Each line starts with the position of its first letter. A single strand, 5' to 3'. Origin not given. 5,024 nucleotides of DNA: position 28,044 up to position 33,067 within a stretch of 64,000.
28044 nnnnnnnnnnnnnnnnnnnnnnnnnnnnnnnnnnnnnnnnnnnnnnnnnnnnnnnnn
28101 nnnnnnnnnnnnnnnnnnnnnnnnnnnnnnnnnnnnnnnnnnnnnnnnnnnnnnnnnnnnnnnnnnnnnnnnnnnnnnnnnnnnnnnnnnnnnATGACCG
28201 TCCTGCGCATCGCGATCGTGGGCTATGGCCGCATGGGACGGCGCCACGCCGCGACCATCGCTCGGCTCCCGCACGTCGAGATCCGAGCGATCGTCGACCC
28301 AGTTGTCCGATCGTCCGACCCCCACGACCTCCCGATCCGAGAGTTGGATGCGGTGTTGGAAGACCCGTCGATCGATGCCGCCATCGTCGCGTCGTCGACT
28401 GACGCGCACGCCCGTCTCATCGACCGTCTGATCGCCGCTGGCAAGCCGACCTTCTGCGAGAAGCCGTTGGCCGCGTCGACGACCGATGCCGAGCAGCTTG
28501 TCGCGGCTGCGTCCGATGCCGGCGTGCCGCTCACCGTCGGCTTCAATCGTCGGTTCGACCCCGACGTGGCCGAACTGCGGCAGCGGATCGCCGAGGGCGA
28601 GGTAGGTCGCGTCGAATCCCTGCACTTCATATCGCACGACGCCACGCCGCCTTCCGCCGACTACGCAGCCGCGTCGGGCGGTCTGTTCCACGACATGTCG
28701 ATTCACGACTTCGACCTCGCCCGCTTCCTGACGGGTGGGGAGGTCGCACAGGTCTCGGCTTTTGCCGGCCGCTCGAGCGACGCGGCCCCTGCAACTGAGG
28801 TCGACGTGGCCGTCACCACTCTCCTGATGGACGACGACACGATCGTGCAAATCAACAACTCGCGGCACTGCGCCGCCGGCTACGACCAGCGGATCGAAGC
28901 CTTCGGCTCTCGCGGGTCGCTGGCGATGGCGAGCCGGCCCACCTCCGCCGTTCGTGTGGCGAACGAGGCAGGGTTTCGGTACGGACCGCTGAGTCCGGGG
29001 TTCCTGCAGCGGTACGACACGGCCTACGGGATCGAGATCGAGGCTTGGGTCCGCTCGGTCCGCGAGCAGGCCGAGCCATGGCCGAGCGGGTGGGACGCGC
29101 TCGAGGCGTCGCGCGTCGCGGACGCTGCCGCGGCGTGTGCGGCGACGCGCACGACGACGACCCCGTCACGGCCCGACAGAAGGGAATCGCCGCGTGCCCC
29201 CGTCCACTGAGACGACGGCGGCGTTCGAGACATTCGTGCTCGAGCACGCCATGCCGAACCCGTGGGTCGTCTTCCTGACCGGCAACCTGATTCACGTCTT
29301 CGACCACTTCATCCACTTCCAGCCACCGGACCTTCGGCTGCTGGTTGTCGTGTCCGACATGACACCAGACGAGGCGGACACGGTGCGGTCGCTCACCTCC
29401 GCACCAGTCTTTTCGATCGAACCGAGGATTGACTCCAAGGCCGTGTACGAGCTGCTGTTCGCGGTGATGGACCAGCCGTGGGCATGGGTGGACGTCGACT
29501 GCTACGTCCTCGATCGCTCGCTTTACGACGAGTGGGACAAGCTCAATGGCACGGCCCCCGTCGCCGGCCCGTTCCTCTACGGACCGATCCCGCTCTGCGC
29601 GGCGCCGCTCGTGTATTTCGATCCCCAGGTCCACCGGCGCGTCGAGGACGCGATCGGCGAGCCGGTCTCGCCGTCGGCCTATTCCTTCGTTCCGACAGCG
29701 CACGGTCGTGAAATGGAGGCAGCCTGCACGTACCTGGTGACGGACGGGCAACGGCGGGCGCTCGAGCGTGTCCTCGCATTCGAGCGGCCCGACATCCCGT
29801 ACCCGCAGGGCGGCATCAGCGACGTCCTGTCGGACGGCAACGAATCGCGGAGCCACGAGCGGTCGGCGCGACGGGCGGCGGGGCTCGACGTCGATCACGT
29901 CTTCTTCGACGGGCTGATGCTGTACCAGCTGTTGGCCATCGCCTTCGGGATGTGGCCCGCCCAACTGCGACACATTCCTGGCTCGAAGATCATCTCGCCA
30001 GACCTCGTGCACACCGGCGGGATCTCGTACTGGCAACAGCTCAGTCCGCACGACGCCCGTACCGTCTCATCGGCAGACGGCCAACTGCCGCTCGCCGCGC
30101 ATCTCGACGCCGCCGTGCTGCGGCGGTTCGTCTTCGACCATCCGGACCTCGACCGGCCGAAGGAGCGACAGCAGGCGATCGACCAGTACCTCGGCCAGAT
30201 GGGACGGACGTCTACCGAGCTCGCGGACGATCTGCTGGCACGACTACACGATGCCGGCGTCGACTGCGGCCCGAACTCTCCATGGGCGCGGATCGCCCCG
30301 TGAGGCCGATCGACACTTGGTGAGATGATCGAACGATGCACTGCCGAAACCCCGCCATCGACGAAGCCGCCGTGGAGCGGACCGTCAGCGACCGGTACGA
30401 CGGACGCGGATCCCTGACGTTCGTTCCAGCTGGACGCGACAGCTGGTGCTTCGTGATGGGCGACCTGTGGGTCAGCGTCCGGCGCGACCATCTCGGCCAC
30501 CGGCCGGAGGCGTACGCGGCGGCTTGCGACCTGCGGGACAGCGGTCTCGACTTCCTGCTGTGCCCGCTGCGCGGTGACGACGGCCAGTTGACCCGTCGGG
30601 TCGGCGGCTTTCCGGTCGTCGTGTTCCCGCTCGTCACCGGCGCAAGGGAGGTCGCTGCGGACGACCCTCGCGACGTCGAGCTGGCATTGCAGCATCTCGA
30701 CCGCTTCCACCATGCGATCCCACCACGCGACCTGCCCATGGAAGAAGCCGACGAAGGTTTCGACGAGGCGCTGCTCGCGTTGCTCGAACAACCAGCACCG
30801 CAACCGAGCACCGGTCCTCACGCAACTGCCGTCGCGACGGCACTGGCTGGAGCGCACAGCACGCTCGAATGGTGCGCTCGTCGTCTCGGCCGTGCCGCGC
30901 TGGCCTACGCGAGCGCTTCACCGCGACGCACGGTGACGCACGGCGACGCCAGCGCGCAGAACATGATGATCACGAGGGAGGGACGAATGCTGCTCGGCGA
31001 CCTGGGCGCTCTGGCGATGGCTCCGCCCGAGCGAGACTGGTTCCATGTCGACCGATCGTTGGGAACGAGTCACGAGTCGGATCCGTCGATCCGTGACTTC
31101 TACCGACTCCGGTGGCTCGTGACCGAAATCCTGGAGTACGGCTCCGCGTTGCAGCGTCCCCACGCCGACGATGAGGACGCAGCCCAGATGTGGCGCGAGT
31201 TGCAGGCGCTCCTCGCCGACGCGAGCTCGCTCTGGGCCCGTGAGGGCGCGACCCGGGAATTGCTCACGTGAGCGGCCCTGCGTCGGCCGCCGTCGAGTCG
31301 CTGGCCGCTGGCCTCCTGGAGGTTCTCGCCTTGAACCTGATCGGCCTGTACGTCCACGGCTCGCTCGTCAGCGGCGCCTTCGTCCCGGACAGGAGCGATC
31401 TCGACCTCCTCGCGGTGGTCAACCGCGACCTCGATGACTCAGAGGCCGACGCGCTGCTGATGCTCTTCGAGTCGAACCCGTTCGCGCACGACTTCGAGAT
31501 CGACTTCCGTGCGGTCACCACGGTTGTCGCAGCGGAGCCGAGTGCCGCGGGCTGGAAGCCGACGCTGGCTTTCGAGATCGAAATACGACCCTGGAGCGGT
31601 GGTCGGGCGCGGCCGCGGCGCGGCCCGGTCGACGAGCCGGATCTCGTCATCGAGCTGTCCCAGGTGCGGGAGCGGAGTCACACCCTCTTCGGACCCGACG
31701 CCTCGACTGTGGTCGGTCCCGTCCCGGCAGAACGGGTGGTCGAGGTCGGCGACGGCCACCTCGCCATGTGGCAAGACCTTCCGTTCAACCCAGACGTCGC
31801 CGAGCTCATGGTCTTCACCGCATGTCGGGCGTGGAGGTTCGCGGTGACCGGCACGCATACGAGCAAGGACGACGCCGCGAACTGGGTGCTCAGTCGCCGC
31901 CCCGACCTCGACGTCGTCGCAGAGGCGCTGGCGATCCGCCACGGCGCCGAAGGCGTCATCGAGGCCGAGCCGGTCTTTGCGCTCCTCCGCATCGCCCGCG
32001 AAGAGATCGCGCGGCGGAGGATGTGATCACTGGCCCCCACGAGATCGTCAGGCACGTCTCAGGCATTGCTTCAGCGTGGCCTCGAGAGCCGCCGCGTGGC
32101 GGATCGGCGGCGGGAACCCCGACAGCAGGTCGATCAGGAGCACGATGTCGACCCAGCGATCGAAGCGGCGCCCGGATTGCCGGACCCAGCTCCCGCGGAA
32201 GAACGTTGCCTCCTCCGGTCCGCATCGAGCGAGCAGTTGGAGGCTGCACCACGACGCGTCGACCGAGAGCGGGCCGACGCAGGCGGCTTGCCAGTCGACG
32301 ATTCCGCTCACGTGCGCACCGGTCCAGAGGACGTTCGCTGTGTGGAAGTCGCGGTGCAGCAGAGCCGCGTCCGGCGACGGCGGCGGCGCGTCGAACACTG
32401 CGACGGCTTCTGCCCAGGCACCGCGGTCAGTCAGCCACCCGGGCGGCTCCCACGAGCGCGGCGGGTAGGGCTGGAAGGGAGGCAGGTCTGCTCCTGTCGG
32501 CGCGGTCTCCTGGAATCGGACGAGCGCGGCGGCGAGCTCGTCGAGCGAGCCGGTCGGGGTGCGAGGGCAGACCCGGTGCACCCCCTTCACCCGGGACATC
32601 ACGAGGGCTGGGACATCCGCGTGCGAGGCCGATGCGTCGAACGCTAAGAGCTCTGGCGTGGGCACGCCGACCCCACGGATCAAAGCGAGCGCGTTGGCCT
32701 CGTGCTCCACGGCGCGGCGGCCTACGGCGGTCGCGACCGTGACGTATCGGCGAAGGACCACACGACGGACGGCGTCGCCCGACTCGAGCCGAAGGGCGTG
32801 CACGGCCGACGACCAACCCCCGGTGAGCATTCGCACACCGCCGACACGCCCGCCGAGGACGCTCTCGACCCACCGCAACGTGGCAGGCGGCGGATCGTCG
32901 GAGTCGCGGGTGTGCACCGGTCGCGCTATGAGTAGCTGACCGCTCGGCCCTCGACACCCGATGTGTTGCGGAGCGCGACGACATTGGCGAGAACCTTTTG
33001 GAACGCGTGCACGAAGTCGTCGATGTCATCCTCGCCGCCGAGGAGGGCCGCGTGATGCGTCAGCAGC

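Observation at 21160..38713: Streptidine-like aminocyclitol gene cluster with sulfation capacity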

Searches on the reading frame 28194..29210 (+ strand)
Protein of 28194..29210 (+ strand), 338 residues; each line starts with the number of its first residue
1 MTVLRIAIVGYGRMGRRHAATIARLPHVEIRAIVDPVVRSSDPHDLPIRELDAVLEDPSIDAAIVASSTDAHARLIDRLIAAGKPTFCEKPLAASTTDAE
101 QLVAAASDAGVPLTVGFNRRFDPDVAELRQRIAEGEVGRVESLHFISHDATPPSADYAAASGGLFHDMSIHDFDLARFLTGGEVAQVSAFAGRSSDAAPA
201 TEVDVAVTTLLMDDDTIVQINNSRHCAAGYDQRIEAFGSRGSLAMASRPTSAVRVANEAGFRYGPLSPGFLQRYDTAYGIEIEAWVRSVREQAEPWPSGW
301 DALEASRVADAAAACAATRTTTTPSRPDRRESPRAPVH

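Call 9: search_protein_families(library=pfam, proteins=[window:28194-29210:+], max_evalue=0.01)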
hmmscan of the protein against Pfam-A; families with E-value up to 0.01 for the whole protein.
window:28194-29210:+ (338 aa): 5 families
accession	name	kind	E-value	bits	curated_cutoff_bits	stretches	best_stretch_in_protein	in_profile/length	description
PF22725.1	GFO_IDH_MocA_C3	-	1.2e-25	90.4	27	1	126-243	2-123/124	GFO/IDH/MocA C-terminal domain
PF01408.29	GFO_IDH_MocA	-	2.5e-22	80.3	24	1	4-117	1-120/120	Oxidoreductase family, NAD-binding Rossmann fold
PF02894.22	GFO_IDH_MocA_C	-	4e-17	63.2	22.9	1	129-320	1-214/218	Oxidoreductase family, C-terminal alpha/beta domain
PF00044.30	Gp_dh_N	-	0.0014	19.3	31.7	1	5-37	2-33/101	Glyceraldehyde 3-phosphate dehydrogenase, NAD binding domain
PF01113.26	DapB_N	-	0.0071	16.9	25.6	0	5-38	2-36/124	Dihydrodipicolinate reductase, N-terminus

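Call 11: search_protein_families(library=ncbifam, proteins=[window:28194-29210:+], max_evalue=0.1)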
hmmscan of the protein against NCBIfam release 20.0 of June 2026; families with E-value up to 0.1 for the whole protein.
window:28194-29210:+ (338 aa): 11 families
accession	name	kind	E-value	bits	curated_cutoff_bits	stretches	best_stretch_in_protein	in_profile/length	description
TIGR04380.1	myo_inos_iolG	equivalog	6.1e-91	304.7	355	1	4-320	2-327/330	inositol 2-dehydrogenase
NF052679.1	InsChiInosDhIolG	equivalog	2.5e-31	109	540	1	3-316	2-319/343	bifunctional inositol 2-dehydrogenase/D-chiro-inositol 1-dehydrogenase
NF040723.1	UDP-GlcNAcDh_Arch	equivalog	2.2e-26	93.1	450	1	4-312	1-297/302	UDP-N-acetylglucosamine 3-dehydrogenase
NF052479.1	LevoglcsnDh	equivalog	1.7e-19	69.8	650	1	52-195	66-216/386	levoglucosan dehydrogenase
NF008607.0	PRK11579.1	subfamily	5.9e-17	61.7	330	1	4-242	5-246/346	oxidoreductase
NF041392.1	XylDh_Gfo6_Halo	equivalog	2.5e-16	59.4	350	1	59-245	82-275/350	D-xylose 1-dehydrogenase Gfo6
NF058563.1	BT_2159_fam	equivalog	6e-14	51.8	650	1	5-188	2-191/350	disaccharide 3-dehydrogenase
NF007574.0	PRK10206.1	equivalog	1.5e-12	47.2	352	1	49-181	55-188/345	oxidoreductase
NF058561.1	BT_2158_fam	equivalog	4.4e-07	28.8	750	1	58-146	95-183/487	glycoside 3-dehydrogenase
TIGR01921.1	DAP-DH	equivalog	0.00043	19.6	180.6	1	1-69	1-70/324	diaminopimelate dehydrogenase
TIGR04387.1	capsid_maj_N4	equivalog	0.009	15.3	60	1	130-188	214-269/324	N4-gp56 family major capsid protein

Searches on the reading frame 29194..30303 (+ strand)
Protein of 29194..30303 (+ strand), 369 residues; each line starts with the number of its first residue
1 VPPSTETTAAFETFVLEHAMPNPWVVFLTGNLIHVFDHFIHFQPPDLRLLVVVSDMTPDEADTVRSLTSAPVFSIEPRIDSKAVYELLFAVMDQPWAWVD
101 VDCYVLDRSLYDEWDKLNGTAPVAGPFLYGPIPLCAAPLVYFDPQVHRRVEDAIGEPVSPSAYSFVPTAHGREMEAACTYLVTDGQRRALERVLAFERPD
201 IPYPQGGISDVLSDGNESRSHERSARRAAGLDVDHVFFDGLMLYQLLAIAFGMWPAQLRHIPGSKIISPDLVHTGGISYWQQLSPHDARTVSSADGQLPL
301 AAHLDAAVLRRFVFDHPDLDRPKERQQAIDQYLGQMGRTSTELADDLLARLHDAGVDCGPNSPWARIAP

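Call 9: search_protein_families(library=pfam, proteins=[window:29194-30303:+], max_evalue=0.01)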
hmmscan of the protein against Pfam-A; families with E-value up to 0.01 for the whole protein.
window:29194-30303:+ (369 aa): 0 families

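Call 11: search_protein_families(library=ncbifam, proteins=[window:29194-30303:+], max_evalue=0.1)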
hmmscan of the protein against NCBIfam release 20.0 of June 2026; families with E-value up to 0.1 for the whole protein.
window:29194-30303:+ (369 aa): 0 families

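Call 25: search_solved_structures(query=window:29194-30303:+, max_evalue=10)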
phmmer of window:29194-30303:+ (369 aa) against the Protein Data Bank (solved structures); distinct sequences matched with E-value up to 10: 0.

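Call 45: search_protein_families(library=pfam, proteins=[window:29194-30303:+], max_evalue=5)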
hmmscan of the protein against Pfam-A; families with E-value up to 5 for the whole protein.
window:29194-30303:+ (369 aa): 1 family
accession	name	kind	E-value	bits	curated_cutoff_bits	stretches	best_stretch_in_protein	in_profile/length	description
PF11790.14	Glyco_hydro_cc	-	0.084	12.9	21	1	160-203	36-79/237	Glycosyl hydrolase catalytic core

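Call 95: search_solved_structures(query=A5, max_evalue=10, show_alignments=1)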
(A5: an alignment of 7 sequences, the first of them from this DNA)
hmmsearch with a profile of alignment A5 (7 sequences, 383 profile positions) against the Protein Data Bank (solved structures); distinct sequences matched with E-value up to 10: 8.
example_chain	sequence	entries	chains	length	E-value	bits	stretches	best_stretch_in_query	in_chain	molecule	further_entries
5yrn_A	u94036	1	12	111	0.24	13.3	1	293-368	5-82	Receptor-interacting serine/threonine-protein kinase 2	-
6gwm_A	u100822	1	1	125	0.32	12.9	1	294-368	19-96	Receptor-interacting serine/threonine-protein kinase 2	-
6ggs_F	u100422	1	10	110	0.43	12.5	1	296-368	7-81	Receptor-interacting serine/threonine-protein kinase 2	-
2n7z_A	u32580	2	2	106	0.53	12.2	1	297-368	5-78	Receptor-interacting serine/threonine-protein kinase 2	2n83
4pqt_A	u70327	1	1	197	0.92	11.4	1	6-73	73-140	AMSH-like protease sst2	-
3pgx_A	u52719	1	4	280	0.94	11.4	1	169-215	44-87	carveol dehydrogenase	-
4nql_A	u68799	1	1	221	1.2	11.1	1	6-73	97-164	AMSH-like protease sst2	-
9bfc_I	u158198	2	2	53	2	10.3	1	317-360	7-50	Importin subunit alpha-1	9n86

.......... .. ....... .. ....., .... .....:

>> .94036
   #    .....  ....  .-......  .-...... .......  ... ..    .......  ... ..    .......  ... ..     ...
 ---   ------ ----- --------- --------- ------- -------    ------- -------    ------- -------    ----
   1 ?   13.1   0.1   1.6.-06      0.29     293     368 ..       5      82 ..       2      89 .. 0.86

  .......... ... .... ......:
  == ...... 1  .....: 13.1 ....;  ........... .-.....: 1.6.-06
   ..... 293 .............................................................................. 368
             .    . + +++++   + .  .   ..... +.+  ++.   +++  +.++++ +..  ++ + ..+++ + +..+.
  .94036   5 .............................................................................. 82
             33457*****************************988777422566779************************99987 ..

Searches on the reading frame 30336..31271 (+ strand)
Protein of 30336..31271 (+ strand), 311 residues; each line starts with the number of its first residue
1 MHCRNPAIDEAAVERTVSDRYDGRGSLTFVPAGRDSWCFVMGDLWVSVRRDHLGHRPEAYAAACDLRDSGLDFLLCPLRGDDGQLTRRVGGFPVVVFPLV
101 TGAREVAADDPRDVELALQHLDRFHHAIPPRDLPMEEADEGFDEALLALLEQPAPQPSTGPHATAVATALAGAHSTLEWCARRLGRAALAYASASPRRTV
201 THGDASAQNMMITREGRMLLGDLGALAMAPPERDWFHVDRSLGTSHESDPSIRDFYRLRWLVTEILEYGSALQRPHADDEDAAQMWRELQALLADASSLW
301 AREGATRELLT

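Call 9: search_protein_families(library=pfam, proteins=[window:30336-31271:+], max_evalue=0.01)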
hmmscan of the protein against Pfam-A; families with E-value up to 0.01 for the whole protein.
window:30336-31271:+ (311 aa): 1 family
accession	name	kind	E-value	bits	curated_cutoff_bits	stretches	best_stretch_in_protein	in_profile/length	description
PF01636.29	APH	-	0.00016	22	23.2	1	85-231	63-202/239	Phosphotransferase enzyme family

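Call 11: search_protein_families(library=ncbifam, proteins=[window:30336-31271:+], max_evalue=0.1)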
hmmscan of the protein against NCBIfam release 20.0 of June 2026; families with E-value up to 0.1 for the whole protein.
window:30336-31271:+ (311 aa): 4 families
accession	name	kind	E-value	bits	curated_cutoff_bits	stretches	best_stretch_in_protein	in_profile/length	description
NF000029.2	APH_9_Ib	exception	4.4e-09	35.8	675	1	59-291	76-319/330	aminoglycoside O-phosphotransferase APH(9)-Ib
NF033068.1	APH_3p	equivalog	0.0054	16.3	205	1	180-229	157-206/255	APH(3') family aminoglycoside O-phosphotransferase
NF050082.1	ATPase_MABP1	exception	0.012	14.4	800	1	193-230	269-306/435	macrolide-binding ATPase MABP-1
NF000052.4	APH_9_Ia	exception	0.026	13.8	680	0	200-256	208-264/330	aminoglycoside O-phosphotransferase APH(9)-Ia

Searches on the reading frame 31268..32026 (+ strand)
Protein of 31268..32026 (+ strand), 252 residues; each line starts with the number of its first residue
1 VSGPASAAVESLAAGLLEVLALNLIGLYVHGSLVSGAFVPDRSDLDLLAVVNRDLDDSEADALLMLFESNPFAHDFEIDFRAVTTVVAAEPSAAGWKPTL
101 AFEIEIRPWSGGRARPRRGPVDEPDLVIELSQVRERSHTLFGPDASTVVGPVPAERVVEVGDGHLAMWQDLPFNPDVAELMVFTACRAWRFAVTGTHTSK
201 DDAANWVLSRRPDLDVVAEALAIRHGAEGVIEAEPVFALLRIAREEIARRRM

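Call 7: search_protein_families(library=pfam, proteins=[window:31268-32026:+], max_evalue=0.01)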
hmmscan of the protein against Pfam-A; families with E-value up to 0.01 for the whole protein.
window:31268-32026:+ (252 aa): 3 families
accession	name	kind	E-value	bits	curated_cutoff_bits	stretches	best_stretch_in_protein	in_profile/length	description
PF13427.11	AadA_C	-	1.1e-06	29.2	22.2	1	148-226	2-80/103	Aminoglycoside adenylyltransferase, C-terminal domain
PF10620.15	MdcG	-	0.00014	22.2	26.5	1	34-86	43-95/121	Phosphoribosyl-dephospho-CoA transferase MdcG C-terminal domain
PF01909.29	NTP_transf_2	-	0.00031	21.5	21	1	25-61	15-53/93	Nucleotidyltransferase domain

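Call 11: search_protein_families(library=ncbifam, proteins=[window:31268-32026:+], max_evalue=0.1)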
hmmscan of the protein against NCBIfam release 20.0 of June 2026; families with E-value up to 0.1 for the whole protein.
window:31268-32026:+ (252 aa): 12 families
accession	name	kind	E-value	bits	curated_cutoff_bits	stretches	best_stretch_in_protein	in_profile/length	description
NF010309.0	PRK13746.1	subfamily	1.6e-22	80.1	193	1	17-220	21-227/263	aminoglycoside adenylyltransferase family protein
NF012157.0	ANT_3pp_I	equivalog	2.8e-18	66.1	375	1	20-213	18-212/256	AadA family aminoglycoside 3''-O-nucleotidyltransferase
NF012212.1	ANT_9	subfamily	2.7e-17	62.9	340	2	122-216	120-212/249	aminoglycoside nucleotidyltransferase ANT(9)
NF033126.1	ANT_3pp_AadA1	exception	9.7e-17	61.4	587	1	20-213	19-213/258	ANT(3'')-Ia family aminoglycoside nucleotidyltransferase AadA1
NF053581.1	ANT_3pp_Ic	exception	7.9e-16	58.4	545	1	17-215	21-220/265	aminoglycoside nucleotidyltransferase ANT(3'')-Ic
NF033127.1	ANT_3pp_AadA3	exception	1e-15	57.9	595.5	1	22-213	21-213/258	ANT(3'')-Ia family aminoglycoside nucleotidyltransferase AadA3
NF045972.1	ANT_3pp_I_Serra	equivalog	7.9e-13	48.7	500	1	16-213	19-217/261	ANT(3'')-I family aminoglycoside adenylyltransferase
NF012135.0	ANT_3pp_9_crypt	exception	6e-12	45.7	560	1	22-213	26-218/262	cryptic aminoglycoside nucleotidyltransferase ANT(3'')/ANT(9)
NF033220.1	ANT_3pp_II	equivalog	1.8e-10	40.7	400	1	9-212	7-209/258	ANT(3'')-II family aminoglycoside nucleotidyltransferase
NF045909.1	ANT_9_Ic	equivalog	3.8e-10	39.5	505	2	16-62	19-63/259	aminoglycoside nucleotidyltransferase ANT(9)-Ic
NF051468.1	ANT_AadA37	exception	2.9e-07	29.8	550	1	15-223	22-231/265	ANT(3'')-I family aminoglycoside nucleotidyltransferase AadA37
NF002332.0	PRK01293.1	equivalog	0.082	12.4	126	0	39-80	130-171/209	malonate decarboxylase holo-ACP synthase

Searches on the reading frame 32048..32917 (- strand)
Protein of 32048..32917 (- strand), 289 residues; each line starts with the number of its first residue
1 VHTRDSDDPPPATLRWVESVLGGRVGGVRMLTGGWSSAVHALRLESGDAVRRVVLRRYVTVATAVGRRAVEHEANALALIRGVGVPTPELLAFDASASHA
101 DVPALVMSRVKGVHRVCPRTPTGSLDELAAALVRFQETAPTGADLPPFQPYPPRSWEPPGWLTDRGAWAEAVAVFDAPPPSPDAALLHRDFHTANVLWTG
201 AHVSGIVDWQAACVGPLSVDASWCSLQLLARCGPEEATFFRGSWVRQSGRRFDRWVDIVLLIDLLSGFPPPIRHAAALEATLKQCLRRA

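Call 7: search_protein_families(library=pfam, proteins=[window:32048-32917:-], max_evalue=0.01)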
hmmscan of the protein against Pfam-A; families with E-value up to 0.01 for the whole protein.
window:32048-32917:- (289 aa): 1 family
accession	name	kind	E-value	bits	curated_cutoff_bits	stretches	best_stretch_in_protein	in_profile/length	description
PF01636.29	APH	-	5.6e-25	88.9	23.2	1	31-229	5-211/239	Phosphotransferase enzyme family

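Call 11: search_protein_families(library=ncbifam, proteins=[window:32048-32917:-], max_evalue=0.1)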
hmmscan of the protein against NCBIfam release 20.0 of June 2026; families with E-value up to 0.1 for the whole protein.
window:32048-32917:- (289 aa): 7 families
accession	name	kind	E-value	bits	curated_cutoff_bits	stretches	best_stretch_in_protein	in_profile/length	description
NF033068.1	APH_3p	equivalog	2.2e-05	24.1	205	1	57-137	37-116/255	APH(3') family aminoglycoside O-phosphotransferase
NF003558.0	PRK05231.1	equivalog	0.00033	19.7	271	1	183-221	186-224/322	homoserine kinase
NF041268.1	capreo_Cph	equivalog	0.0013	18.4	390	1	185-217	183-219/285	capreomycin phosphotransferase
NF032896.1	APH_3pp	equivalog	0.0046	16.5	325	1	43-114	8-77/254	APH(3'') family aminoglycoside O-phosphotransferase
NF045759.1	NamurgluKinAmgK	equivalog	0.02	14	550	1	166-221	165-219/324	N-acetylmuramate/N-acetylglucosamine kinase AmgK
TIGR01767.2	MTRK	equivalog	0.042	12.9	275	1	184-222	226-263/401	S-methyl-5-thioribose kinase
NF045698.1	MurGlcNAcKinAmgK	equivalog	0.047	12.9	500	1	184-218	216-254/360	N-acetylmuramate/N-acetylglucosamine kinase AmgK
